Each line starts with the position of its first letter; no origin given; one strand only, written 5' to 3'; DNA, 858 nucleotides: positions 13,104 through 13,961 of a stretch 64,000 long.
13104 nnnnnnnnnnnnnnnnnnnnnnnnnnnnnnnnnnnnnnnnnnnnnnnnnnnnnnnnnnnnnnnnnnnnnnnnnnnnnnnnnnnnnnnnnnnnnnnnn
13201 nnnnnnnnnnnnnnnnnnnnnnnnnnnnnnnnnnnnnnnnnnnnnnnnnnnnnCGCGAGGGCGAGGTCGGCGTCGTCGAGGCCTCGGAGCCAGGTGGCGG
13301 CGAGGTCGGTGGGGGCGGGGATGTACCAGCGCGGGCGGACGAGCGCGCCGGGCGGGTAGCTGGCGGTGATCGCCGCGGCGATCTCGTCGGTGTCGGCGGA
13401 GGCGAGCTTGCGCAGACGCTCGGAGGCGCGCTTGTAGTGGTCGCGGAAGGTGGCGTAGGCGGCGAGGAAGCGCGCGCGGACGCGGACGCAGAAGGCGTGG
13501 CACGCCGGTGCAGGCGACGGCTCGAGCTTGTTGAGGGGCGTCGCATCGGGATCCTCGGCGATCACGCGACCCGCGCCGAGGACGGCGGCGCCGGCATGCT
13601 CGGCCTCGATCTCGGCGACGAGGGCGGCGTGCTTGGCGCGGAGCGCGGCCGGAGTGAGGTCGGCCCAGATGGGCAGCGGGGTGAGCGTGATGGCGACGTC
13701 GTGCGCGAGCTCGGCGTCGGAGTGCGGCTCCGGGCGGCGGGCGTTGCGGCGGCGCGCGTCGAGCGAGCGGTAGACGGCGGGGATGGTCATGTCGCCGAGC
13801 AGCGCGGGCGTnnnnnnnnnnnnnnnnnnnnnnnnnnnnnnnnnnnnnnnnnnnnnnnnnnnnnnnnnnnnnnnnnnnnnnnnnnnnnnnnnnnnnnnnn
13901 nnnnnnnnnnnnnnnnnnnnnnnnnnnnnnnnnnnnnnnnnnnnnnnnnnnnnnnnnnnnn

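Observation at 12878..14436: RayT/IS200-like HUH (Y1) transposase with a long C-terminal extension, next to a complex tandem-repeat array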

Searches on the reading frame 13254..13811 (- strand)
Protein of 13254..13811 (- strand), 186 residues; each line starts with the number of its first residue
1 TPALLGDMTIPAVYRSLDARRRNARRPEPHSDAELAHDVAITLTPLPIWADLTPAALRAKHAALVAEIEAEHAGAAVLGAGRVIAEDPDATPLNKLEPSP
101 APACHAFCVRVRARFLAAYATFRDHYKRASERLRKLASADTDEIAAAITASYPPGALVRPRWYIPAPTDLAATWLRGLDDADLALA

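Call 57: search_solved_structures(query=A5, max_evalue=10)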
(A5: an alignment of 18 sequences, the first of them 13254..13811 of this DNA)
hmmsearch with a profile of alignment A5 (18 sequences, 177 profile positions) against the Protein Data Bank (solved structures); distinct sequences matched with E-value up to 10: 2.
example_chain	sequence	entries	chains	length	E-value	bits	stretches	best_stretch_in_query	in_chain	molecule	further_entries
8uwb_B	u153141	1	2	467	0.22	14.7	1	15-57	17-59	Serine/threonine-protein phosphatase 2A 56 kDa regulatory subunit epsilon isoform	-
6nts_B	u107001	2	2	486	1.2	12.3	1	15-59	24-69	Serine/threonine-protein phosphatase 2A 56 kDa regulatory subunit alpha isoform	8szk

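Call 58: search_protein_families(library=pfam, alignment_id=A5, max_evalue=1)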
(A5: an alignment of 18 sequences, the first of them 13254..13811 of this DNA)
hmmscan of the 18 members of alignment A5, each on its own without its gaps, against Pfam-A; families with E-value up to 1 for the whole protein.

A. member 1, window:13254-13811:- (186 aa): 1 family
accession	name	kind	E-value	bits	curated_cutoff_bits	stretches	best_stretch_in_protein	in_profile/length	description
PF22484.2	DUF6986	-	0.1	11.9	27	1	112-140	324-352/408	Domain of unknown function (DUF6986)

B. families by the number of members that match (of 18 scanned): 10 families
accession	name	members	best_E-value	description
PF22484.2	DUF6986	2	0.1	Domain of unknown function (DUF6986)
PF23976.1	DUF7302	1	0.045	Family of unknown function (DUF7302)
PF10025.14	DUF2267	1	0.07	Uncharacterized conserved protein (DUF2267)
PF07795.16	DUF1635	1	0.16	Protein of unknown function (DUF1635)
PF08581.15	Tup_N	1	0.16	Tup N-terminal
PF13543.13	SAM_KSR1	1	0.19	SAM like domain present in kinase suppressor RAS 1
PF06244.18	Ccdc124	1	0.2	Coiled-coil domain-containing protein 124 /Oxs1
PF20856.2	SdbC_C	1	0.25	SdbC, C-terminal domain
PF04079.22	SMC_ScpB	1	0.27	Segregation and condensation complex subunit ScpB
PF11105.14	CCAP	1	0.7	Arthropod cardioacceleratory peptide 2a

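Call 60: predict_structure(alignment_id=A5)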
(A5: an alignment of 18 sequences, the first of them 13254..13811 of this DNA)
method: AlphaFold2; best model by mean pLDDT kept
length: 186 residues; sequences in the alignment: 18
mean_pLDDT: 75.3   pTM: 0.37
mean pLDDT of the five models: 75.3, 72.5, 71.7, 68.1, 67.6
residues with pLDDT >= 90: 28; 70-90: 104; 50-70: 23; < 50: 31
segments of 3 or more residues with pLDDT < 50: 96-104, 162-166, 170-186
pLDDT, mean of each block of 10 residues (from residue 1): 70 87 95 91 81 89 90 81 73 54 59 83 87 83 85 75 48 45 41
secondary structure, 60 per line:
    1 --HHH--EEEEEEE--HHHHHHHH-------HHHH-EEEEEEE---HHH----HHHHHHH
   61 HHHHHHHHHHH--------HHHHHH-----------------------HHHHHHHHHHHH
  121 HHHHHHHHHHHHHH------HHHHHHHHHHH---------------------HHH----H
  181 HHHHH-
elements in order: E8-14 H17-24 H32-35 E37-43 H54-71 H80-85 H109-134 H141-151 H180-185

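Call 62: search_protein_representatives(protein=window:13254-13811:-)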
Query: 186 residues. Proteins with E-value up to 0.001 (for the whole library): 304; up to 1e-10: 41; up to 1e-30: 6. The best 150 are listed.
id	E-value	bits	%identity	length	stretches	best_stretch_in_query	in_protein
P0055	2.5e-67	242.7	86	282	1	6-143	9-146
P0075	4.7e-36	140.8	59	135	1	49-186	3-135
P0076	2.6e-35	138.4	79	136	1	47-141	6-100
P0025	2.9e-34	135.0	55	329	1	1-186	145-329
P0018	1.1e-31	126.6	62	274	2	1-69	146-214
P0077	2.2e-31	125.6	54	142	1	42-186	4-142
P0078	2.3e-29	119.0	71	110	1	86-186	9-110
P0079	4.8e-29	118.0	46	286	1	1-174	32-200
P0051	2.0e-25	106.2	48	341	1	1-166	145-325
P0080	2.1e-20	89.8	78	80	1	127-186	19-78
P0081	1.3e-19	87.2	37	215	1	2-171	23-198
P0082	2.7e-19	86.2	42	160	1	2-137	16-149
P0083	4.3e-19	85.6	42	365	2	2-151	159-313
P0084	1.7e-17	80.4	38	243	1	1-169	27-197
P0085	7.1e-17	78.3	33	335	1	2-167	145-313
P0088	4.5e-16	75.7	38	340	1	1-169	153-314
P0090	3.1e-15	73.0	36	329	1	1-177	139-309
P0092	4.9e-15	72.3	38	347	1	3-169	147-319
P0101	1.5e-12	64.2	36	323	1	3-150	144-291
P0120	7.1e-10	55.5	35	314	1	21-135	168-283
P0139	2.2e-08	50.6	33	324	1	21-132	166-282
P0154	1.3e-07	48.2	35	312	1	18-143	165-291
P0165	1.8e-07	47.7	35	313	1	20-135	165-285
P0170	2.8e-07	47.0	38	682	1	2-165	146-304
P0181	4.7e-07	46.3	40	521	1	19-135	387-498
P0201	1.5e-06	44.7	29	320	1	21-135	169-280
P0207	2.1e-06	44.2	32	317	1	6-135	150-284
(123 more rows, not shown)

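Call 63: search_protein_families(library=pfam, proteins=[P0085, P0088, P0092, P0120, P0139, P0154, P0170, P0181, P0201, P0207], max_evalue=0.01)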
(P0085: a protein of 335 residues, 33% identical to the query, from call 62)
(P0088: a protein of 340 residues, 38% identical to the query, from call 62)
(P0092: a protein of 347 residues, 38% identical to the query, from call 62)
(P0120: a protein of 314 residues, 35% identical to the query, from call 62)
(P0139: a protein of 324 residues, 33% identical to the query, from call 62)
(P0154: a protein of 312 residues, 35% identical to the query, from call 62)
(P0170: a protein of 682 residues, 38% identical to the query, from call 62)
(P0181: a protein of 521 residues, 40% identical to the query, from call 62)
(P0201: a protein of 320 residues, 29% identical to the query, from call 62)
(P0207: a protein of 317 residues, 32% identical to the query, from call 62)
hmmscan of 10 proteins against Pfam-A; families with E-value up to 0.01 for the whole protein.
P0085 (335 aa): 1 family
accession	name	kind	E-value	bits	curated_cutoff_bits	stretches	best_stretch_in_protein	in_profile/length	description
PF01797.21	Y1_Tnp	-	0.00046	20.7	23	1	34-89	25-80/121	Transposase IS200 like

P0088 (340 aa): 1 family
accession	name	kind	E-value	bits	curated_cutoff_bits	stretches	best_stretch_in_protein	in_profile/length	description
PF01797.21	Y1_Tnp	-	0.00014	22.4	23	1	49-131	31-118/121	Transposase IS200 like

P0092 (347 aa): 0 families

P0120 (314 aa): 1 family
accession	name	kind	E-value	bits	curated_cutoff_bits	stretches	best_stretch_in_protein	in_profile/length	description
PF01797.21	Y1_Tnp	-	9.2e-06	26.2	23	1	32-111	23-108/121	Transposase IS200 like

P0139 (324 aa): 0 families

P0154 (312 aa): 1 family
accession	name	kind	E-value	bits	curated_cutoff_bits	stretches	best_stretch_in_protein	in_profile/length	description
PF01797.21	Y1_Tnp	-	3.7e-06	27.5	23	1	48-122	38-118/121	Transposase IS200 like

P0170 (682 aa): 0 families

P0181 (521 aa): 2 families
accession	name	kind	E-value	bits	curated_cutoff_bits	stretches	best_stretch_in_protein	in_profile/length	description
PF07508.19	Recombinase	-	6.3e-20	71.8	21.1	1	5-106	1-102/102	Recombinase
PF13408.12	Zn_ribbon_recom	-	0.0092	16.8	25.3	0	119-164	1-57/58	Recombinase zinc beta ribbon domain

P0201 (320 aa): 0 families

P0207 (317 aa): 1 family
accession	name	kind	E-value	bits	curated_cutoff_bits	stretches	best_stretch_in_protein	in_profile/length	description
PF01797.21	Y1_Tnp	-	0.00029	21.4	23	1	50-106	40-102/121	Transposase IS200 like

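Call 65: list_cluster_members(proteins=[P0085, P0088, P0120, P0154, P0207, P0063, P0070, P0090, P0101, P0165])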
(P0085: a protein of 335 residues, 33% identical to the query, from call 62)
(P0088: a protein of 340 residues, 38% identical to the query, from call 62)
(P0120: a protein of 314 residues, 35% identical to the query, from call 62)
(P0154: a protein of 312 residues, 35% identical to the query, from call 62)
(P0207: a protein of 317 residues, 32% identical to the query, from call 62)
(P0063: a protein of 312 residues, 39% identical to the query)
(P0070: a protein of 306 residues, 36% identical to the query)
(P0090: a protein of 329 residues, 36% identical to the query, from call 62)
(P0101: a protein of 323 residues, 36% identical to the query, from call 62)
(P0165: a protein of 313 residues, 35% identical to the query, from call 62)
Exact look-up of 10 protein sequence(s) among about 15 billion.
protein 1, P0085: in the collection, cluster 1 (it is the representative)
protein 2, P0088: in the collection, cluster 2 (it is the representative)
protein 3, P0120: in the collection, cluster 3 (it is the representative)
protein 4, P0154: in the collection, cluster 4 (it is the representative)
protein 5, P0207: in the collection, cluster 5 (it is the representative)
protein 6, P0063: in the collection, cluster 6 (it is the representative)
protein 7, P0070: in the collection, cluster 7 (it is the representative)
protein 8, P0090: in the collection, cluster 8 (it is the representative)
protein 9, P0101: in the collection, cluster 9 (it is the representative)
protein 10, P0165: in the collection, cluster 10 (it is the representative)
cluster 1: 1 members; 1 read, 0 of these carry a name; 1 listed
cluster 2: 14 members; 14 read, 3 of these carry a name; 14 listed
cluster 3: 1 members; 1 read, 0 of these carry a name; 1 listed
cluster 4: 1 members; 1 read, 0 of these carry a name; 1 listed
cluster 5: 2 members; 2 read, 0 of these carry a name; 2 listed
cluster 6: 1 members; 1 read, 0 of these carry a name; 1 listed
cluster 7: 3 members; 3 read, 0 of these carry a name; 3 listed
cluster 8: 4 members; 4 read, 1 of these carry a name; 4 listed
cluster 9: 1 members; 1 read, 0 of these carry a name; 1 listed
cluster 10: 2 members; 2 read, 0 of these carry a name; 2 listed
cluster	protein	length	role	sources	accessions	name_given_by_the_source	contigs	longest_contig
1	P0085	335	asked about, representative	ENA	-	-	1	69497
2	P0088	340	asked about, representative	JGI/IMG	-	-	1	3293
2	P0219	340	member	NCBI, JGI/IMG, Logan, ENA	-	REP element-mobilizing transposase RayT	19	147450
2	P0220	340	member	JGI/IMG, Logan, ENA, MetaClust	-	\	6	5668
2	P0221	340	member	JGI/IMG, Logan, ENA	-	REP element-mobilizing transposase RayT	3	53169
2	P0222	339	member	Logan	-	-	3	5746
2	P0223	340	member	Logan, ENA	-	-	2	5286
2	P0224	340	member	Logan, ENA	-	-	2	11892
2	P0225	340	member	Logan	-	-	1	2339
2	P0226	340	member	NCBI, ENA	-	-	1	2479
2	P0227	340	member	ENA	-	-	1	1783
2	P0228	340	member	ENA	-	-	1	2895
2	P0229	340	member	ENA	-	-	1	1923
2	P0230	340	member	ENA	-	-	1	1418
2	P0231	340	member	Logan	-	-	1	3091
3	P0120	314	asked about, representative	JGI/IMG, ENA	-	-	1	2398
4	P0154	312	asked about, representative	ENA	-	-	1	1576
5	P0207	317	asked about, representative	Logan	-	-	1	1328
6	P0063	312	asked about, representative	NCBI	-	-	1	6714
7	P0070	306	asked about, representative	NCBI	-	-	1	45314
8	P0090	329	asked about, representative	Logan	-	-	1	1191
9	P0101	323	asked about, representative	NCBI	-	-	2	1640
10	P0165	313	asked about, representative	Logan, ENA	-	-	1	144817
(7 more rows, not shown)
